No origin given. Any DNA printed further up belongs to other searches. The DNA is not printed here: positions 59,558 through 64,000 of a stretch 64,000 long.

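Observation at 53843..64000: Tightly packed six-gene operon of ORFan proteins led by two giant proteins; best candidate for an undescribed system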

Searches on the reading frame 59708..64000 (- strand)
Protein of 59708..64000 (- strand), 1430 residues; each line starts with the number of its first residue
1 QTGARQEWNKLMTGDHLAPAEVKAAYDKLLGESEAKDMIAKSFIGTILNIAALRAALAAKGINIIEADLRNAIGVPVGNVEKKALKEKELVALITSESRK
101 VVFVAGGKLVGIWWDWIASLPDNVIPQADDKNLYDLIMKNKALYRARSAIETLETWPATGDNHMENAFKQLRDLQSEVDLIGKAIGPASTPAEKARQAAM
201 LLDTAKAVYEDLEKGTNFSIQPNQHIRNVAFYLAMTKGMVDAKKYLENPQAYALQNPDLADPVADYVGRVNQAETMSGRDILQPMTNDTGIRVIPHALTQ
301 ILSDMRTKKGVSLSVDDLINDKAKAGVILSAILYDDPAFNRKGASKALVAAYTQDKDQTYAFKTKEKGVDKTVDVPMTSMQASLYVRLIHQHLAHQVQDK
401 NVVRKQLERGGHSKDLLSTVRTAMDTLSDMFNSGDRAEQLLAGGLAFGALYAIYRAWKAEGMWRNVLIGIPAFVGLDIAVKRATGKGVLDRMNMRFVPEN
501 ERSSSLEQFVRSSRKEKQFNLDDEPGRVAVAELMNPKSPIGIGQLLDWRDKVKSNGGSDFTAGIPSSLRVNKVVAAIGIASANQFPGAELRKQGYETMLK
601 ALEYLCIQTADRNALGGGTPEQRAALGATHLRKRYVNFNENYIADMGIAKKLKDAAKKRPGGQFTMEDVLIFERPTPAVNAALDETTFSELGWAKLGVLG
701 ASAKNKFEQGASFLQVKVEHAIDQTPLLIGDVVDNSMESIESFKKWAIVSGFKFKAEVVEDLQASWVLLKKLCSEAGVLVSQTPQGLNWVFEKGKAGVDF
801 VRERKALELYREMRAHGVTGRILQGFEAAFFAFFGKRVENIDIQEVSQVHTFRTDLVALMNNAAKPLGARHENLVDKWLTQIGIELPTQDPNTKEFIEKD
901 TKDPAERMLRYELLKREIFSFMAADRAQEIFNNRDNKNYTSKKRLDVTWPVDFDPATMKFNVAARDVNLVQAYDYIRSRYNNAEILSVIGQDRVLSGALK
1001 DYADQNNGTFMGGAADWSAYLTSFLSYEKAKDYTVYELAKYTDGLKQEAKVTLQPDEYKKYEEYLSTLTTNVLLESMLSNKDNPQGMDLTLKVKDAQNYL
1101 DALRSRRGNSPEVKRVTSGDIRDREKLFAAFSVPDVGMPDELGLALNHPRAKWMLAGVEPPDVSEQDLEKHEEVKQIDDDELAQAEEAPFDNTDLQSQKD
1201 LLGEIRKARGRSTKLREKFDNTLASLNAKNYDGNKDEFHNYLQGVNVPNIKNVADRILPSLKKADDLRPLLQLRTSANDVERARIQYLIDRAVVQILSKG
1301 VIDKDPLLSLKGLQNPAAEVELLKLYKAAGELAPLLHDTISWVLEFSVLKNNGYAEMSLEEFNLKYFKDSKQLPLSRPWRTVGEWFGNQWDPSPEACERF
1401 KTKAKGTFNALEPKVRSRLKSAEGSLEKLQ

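Call 6: search_protein_families(library=pfam, proteins=[window:59708-64000:-], max_evalue=1)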
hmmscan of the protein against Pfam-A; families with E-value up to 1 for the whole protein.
window:59708-64000:- (1430 aa): 0 families

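Call 36: search_protein_representatives(protein=window:59711-63310:-)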
Query: 1200 residues. Proteins with E-value up to 0.001 (for the whole library): 58; up to 1e-10: 58; up to 1e-30: 51. The best 58 are listed.
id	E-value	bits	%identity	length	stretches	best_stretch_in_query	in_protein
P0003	0.0e+00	2449.1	91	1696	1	1-1200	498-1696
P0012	2.7e-221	754.0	41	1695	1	1-1182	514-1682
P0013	1.0e-204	699.1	39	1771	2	1-934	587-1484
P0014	3.1e-167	574.9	35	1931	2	1-1196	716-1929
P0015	5.2e-152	524.6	34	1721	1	1-1120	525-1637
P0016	3.0e-139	482.3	33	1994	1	1-1118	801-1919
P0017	1.1e-129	450.7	33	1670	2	2-942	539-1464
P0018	1.6e-115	403.7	33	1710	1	1-1123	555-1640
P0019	5.4e-115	402.0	33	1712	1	1-886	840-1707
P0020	6.3e-92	325.6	33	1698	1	5-876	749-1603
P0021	1.0e-91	324.9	29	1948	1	1-1126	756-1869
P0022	7.1e-90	318.8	30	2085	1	1-936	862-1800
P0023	8.2e-90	318.6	28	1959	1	11-1134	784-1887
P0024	3.6e-89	316.5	31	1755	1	8-854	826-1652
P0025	1.4e-85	304.5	31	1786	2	1-683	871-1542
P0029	2.1e-73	264.2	28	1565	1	9-1119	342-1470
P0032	1.7e-62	228.1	32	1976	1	8-541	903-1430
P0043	8.2e-51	189.4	26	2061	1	11-1130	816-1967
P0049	1.7e-42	161.8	26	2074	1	42-1159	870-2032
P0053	1.8e-39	151.8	27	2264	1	108-1117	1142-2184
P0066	8.8e-27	109.9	25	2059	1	42-1122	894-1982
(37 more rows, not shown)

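Call 37: find_encoding_contigs(protein=P0012, flank=10000, max_places=3)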
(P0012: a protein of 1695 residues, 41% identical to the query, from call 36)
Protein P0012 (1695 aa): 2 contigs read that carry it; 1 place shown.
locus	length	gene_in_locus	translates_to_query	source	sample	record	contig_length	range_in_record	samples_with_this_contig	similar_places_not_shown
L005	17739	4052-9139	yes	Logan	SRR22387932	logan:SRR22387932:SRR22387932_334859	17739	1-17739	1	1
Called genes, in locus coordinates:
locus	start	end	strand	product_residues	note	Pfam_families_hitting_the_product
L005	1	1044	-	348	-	?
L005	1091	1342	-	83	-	-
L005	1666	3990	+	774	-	PF18911:PKD_4 (weak), PF00932:LTD, PF00565:SNase, PF00932:LTD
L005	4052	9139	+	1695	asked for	-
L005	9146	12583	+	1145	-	-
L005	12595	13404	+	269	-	-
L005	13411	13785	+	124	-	-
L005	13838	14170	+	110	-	-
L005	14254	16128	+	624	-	-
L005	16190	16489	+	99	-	-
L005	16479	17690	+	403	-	PF00988:CPSase_sm_chain, PF00117:GATase, PF07722:Peptidase_C26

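Call 38: find_encoding_contigs(protein=P0016, flank=10000, max_places=2)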
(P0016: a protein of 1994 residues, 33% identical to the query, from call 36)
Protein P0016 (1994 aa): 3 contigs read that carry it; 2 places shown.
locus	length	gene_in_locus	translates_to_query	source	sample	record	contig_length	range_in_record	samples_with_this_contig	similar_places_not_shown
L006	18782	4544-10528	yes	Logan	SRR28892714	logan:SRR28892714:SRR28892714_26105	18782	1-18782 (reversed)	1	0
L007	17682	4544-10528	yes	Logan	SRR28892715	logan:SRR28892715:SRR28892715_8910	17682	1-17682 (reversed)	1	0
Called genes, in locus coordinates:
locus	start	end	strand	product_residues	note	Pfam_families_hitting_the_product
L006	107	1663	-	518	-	PF12072:RNase_Y_N, PF01966:HD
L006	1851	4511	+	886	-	PF00932:LTD, PF00565:SNase, PF00932:LTD (weak)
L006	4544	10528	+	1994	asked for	-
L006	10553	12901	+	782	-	-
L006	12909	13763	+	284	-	-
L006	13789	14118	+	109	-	-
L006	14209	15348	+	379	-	PF00988:CPSase_sm_chain, PF00117:GATase, PF07722:Peptidase_C26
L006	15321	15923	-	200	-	PF00551:Formyl_trans_N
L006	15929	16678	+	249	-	-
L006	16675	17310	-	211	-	PF01996:F420_ligase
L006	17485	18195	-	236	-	-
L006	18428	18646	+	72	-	-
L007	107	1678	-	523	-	PF12072:RNase_Y_N, PF01966:HD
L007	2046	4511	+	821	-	PF00932:LTD, PF00565:SNase, PF00932:LTD (weak)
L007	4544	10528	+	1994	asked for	-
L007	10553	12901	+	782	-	-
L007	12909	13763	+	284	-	-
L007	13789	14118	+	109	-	-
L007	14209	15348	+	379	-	PF00988:CPSase_sm_chain, PF00117:GATase, PF07722:Peptidase_C26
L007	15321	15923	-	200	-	PF00551:Formyl_trans_N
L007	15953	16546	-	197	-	PF00970:FAD_binding_6 (weak), PF08030:NAD_binding_6 (faint), PF00175:NAD_binding_1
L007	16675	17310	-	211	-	PF01996:F420_ligase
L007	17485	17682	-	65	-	?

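Call 39: find_encoding_contigs(protein=P0043, flank=10000, max_places=2)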
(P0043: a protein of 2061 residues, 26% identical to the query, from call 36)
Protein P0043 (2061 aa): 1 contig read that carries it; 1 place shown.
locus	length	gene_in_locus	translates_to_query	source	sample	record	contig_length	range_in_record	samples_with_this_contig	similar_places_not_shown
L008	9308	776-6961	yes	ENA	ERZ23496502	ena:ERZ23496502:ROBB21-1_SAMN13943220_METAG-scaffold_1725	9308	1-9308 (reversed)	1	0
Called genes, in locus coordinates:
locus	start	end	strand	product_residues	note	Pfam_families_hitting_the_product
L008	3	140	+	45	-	?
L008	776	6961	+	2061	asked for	-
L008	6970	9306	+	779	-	?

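Call 40: find_encoding_contigs(protein=P0066, flank=10000, max_places=2)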
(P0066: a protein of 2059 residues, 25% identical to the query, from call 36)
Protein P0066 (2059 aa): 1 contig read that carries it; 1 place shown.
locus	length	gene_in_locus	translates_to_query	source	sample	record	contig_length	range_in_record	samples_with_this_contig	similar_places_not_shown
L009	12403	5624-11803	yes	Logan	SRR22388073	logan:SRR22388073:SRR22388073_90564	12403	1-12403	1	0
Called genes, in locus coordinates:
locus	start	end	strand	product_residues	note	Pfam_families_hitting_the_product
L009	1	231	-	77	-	?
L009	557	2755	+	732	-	PF00932:LTD, PF00565:SNase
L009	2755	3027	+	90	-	PF14213:DUF4325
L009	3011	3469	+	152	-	PF05168:HEPN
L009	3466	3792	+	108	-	PF01909:NTP_transf_2, PF18765:Polbeta (weak)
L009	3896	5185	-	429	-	-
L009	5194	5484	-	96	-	-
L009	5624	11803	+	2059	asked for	-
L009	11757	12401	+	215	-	?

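Call 54: find_encoding_contigs(protein=P0021, flank=10000, max_places=2)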
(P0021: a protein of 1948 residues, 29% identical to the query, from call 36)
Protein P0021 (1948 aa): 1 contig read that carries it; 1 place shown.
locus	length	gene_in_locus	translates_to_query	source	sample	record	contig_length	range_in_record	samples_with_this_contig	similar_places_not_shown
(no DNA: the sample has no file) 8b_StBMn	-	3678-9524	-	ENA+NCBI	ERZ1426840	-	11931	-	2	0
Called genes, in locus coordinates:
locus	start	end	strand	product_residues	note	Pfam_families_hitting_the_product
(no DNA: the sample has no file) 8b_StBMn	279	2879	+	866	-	PF00932:LTD, PF18911:PKD_4 (weak), PF00932:LTD, PF00565:SNase, PF00932:LTD (weak)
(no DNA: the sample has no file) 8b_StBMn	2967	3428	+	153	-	PF01797:Y1_Tnp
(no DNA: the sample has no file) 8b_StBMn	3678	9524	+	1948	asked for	-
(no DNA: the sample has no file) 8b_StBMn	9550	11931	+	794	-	?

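Call 55: find_encoding_contigs(protein=P0053, flank=10000, max_places=2)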
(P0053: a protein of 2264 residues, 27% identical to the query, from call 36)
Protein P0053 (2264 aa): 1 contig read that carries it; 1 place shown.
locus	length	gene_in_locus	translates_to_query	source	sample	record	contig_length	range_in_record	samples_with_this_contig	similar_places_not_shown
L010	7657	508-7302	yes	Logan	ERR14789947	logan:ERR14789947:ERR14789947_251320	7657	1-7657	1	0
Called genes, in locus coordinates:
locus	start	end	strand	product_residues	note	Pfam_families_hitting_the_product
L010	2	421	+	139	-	?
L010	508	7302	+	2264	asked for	-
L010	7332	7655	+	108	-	?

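Call 64: list_cluster_members(proteins=[P0012, P0014, P0016, P0021, P0023, P0029, P0043, P0049, P0053, P0066])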
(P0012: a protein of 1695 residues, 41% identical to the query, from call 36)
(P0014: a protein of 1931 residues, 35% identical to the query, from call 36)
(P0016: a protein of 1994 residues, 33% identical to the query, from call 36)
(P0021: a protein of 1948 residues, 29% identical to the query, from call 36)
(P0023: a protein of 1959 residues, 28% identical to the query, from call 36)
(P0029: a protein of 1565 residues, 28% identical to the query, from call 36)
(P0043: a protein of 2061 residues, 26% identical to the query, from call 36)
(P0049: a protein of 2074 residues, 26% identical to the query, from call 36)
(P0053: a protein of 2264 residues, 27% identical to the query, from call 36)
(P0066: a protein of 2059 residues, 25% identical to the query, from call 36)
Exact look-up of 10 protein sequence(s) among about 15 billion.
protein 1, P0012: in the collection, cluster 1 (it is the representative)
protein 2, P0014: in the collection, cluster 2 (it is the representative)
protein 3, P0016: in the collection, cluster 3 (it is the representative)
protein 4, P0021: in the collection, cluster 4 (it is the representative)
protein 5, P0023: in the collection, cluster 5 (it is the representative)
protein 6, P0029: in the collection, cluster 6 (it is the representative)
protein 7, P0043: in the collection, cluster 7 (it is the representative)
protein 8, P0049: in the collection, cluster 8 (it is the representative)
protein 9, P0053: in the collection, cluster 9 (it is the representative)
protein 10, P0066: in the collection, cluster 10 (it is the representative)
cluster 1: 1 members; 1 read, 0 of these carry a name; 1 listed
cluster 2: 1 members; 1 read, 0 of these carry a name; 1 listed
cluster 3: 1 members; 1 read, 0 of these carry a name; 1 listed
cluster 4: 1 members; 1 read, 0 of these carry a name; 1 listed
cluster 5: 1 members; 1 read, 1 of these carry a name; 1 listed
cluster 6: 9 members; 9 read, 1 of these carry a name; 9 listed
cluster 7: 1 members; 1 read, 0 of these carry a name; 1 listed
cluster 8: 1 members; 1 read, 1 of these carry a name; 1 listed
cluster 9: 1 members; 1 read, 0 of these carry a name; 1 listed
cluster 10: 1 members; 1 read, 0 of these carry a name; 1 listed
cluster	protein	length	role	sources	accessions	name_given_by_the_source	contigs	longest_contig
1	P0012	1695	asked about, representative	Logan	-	-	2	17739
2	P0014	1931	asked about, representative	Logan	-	-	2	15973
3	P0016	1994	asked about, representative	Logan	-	-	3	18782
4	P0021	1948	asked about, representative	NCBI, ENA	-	-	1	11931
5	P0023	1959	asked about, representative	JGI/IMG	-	hypothetical protein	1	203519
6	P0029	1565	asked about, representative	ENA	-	-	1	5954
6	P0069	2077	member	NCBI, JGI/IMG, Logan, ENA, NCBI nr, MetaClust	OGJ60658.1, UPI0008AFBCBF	hypothetical protein A3D88_03050 [Candidatus Peribacteria bacterium ... | MAG: hypothetical protein A3D88_03050 [Candidatus Peribacteria bacterium ... | status=active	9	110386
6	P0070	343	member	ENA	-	-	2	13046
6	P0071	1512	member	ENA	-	-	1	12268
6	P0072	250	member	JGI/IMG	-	-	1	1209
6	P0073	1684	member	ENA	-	-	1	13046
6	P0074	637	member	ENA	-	-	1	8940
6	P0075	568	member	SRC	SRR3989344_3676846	-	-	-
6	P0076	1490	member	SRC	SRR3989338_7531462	-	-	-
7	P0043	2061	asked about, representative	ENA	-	-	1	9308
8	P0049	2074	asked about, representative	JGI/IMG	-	hypothetical protein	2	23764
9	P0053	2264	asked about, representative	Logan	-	-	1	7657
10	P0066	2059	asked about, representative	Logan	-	-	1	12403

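Call 65: find_encoding_contigs(protein=P0023, flank=10000, max_places=1)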
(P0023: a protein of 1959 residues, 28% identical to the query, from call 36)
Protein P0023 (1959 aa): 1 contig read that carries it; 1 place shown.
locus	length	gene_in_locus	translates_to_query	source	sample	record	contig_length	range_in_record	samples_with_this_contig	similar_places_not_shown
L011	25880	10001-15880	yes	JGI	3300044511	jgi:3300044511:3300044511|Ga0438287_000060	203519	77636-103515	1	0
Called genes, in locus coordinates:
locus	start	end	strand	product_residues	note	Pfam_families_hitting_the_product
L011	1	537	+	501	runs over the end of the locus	PF00133:tRNA-synt_1 (faint), PF01921:tRNA-synt_1f (faint), PF01406:tRNA-synt_1e, PF09334:tRNA-synt_1g (weak), PF09190:DALR_2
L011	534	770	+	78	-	-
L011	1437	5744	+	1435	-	-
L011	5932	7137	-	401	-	PF02388:FemAB, PF13480:Acetyltransf_6 (weak)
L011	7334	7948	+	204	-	PF00551:Formyl_trans_N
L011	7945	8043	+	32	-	-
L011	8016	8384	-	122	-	PF05635:23S_rRNA_IVP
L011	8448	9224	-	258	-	PF01996:F420_ligase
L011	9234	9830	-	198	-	-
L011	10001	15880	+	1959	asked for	-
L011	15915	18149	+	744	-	-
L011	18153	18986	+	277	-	-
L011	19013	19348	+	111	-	-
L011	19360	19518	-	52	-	-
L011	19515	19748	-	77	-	PF07927:HicA_toxin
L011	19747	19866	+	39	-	-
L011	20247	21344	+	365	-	PF00988:CPSase_sm_chain, PF00117:GATase, PF07722:Peptidase_C26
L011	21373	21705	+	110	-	PF05635:23S_rRNA_IVP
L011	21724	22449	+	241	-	PF00970:FAD_binding_6, PF00175:NAD_binding_1, PF08030:NAD_binding_6 (faint)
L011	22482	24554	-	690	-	PF00009:GTP_EFTU, PF03144:GTP_EFTU_D2, PF22042:EF-G_D2, PF14492:EFG_III, PF16658:RF3_C, PF03764:EFG_IV, PF00679:EFG_C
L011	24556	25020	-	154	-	PF00177:Ribosomal_S7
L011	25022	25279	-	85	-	PF00164:Ribosom_S12_S23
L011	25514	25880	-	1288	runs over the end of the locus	PF04997:RNA_pol_Rpb1_1, PF00623:RNA_pol_Rpb1_2, PF04983:RNA_pol_Rpb1_3, PF05000:RNA_pol_Rpb1_4, PF04998:RNA_pol_Rpb1_5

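Call 66: find_encoding_contigs(protein=P0069, flank=10000, max_places=1)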
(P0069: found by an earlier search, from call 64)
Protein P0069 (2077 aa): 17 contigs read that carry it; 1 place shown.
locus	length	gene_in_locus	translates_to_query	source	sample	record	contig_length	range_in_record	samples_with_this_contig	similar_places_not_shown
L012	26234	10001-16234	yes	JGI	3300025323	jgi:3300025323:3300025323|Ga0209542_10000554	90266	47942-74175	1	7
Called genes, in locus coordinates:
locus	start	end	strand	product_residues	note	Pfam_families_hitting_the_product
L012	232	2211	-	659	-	PF00664:ABC_membrane, PF02463:SMC_N (weak), PF00005:ABC_tran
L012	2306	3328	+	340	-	PF00730:HhH-GPD, PF00633:HHH (weak)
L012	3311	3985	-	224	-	-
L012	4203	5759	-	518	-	PF12072:RNase_Y_N, PF00013:KH_1 (weak), PF01966:HD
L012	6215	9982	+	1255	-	PF00932:LTD, PF18911:PKD_4 (weak), PF00801:PKD (weak), PF00932:LTD, PF00565:SNase, PF00932:LTD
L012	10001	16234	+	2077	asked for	-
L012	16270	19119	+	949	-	-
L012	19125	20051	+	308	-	-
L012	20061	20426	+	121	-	-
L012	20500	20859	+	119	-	-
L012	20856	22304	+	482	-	-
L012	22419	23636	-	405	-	-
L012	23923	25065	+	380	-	PF00988:CPSase_sm_chain, PF00117:GATase, PF07722:Peptidase_C26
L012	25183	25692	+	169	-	-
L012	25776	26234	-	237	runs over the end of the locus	PF00970:FAD_binding_6, PF00175:NAD_binding_1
